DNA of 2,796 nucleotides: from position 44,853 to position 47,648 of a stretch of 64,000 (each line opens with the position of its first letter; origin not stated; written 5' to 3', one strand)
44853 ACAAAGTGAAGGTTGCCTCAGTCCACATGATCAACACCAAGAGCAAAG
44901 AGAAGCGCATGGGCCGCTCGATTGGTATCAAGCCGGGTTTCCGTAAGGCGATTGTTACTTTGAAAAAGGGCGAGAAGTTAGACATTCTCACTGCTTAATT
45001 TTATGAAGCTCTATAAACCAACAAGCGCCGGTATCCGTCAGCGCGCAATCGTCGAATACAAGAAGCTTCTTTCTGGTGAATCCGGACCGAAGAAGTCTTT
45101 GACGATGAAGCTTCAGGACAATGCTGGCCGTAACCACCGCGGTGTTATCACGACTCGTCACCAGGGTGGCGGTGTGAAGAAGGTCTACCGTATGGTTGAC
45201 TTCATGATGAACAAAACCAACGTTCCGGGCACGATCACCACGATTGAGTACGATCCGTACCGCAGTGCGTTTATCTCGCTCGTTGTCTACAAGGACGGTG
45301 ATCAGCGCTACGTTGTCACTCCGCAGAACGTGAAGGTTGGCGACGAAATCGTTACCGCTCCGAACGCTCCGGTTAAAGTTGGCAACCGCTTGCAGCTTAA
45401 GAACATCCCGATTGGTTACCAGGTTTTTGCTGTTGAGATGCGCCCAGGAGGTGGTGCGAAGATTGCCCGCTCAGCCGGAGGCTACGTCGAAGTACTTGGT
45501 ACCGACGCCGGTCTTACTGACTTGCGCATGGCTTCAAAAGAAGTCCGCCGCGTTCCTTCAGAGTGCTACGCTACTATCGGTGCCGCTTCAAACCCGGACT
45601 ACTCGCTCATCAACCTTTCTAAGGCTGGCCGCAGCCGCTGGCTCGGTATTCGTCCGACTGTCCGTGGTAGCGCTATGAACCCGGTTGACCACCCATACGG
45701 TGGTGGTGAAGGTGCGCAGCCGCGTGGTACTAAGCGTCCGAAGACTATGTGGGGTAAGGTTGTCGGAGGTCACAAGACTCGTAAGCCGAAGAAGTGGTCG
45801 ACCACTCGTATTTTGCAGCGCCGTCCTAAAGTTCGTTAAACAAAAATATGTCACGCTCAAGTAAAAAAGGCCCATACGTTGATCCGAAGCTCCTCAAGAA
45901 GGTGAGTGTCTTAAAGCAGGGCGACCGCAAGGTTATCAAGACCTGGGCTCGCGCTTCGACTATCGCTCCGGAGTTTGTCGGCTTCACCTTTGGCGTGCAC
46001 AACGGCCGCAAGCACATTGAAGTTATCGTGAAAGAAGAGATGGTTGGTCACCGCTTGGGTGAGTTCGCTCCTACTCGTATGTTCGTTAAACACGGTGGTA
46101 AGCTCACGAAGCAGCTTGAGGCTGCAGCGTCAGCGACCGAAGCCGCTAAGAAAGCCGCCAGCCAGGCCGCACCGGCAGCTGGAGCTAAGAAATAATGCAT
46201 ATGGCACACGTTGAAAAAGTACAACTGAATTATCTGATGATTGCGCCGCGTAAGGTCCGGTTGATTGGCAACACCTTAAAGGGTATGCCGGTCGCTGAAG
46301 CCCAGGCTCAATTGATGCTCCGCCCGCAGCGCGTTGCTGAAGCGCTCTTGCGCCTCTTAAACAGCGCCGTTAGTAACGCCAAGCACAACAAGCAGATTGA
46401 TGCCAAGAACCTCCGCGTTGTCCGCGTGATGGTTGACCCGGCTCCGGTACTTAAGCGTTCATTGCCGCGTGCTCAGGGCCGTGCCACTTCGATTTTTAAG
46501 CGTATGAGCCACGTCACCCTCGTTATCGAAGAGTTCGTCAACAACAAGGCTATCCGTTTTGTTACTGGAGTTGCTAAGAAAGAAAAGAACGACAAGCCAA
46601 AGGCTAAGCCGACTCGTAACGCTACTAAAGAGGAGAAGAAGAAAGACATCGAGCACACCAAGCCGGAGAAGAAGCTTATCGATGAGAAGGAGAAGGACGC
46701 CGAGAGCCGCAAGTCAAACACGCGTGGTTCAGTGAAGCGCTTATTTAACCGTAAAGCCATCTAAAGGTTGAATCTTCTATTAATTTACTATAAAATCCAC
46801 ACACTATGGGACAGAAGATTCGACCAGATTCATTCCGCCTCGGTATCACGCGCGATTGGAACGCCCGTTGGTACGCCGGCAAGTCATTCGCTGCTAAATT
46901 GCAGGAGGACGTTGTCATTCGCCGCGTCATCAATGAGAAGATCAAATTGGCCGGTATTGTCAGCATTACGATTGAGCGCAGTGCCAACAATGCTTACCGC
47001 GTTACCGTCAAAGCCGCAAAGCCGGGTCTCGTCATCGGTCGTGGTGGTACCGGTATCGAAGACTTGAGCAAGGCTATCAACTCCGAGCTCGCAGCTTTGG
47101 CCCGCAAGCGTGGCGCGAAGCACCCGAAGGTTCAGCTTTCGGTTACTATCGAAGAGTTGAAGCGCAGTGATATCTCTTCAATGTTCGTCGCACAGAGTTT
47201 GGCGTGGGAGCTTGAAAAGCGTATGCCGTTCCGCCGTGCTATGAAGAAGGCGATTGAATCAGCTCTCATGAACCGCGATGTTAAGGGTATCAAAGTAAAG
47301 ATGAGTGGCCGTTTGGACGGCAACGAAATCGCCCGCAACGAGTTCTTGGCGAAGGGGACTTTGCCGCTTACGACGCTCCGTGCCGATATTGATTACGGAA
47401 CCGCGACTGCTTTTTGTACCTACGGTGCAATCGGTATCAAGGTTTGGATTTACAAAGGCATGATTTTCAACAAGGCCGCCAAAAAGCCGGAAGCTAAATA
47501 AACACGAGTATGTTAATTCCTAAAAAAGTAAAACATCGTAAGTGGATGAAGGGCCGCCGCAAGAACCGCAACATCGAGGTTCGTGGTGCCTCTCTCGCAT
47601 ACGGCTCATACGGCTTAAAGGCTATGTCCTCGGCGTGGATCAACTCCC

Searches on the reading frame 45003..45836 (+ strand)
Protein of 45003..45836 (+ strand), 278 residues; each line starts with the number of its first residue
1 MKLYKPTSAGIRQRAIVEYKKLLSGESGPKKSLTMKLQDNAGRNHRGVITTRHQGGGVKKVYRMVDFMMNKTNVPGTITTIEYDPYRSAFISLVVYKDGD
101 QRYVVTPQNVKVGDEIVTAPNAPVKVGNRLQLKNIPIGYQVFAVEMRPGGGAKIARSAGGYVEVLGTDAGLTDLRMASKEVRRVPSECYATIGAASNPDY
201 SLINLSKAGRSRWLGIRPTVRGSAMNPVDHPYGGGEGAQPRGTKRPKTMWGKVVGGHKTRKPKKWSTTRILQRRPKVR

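Call 31: search_protein_families(library=pfam, proteins=[window:45003-45836:+], max_evalue=0.001)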
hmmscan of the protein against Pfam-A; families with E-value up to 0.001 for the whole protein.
window:45003-45836:+ (278 aa): 2 families
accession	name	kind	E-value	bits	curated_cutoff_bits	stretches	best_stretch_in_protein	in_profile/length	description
PF03947.24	Ribosomal_L2_C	-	3.6e-45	153.5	33.7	1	125-251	1-126/126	Ribosomal Proteins L2, C-terminal domain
PF00181.30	Ribosomal_L2_N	-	1.9e-32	111.5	23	1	42-118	1-77/77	Ribosomal Proteins L2, RNA binding N-terminal domain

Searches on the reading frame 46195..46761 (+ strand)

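Call 31: search_protein_families(library=pfam, proteins=[window:46195-46761:+], max_evalue=0.001)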
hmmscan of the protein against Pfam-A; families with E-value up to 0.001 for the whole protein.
window:46195-46761:+ (189 aa): 1 family
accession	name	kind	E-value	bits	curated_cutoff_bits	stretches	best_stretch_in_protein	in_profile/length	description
PF00237.24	Ribosomal_L22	-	5.5e-29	100.8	28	1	10-111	2-103/104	Ribosomal protein L22p/L17e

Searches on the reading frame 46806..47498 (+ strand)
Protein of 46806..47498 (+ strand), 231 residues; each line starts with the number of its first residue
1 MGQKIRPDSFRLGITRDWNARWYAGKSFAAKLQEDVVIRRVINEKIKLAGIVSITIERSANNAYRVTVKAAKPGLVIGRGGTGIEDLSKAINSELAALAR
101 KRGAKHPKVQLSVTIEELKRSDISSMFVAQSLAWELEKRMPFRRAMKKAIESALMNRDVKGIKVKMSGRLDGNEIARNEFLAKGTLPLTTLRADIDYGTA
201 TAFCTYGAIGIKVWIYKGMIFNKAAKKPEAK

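Call 31: search_protein_families(library=pfam, proteins=[window:46806-47498:+], max_evalue=0.001)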
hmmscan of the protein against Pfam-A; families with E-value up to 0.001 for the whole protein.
window:46806-47498:+ (231 aa): 3 families
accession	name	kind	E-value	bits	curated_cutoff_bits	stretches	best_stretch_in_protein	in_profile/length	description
PF00189.25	Ribosomal_S3_C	-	9.8e-31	106.6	34.1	1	132-215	1-83/83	Ribosomal protein S3, C-terminal domain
PF07650.23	KH_2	-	2.1e-12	47.1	22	1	38-114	2-71/78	KH domain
PF05316.17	VAR1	-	5.7e-06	27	33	1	140-215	109-192/195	Mitochondrial ribosomal protein (VAR1)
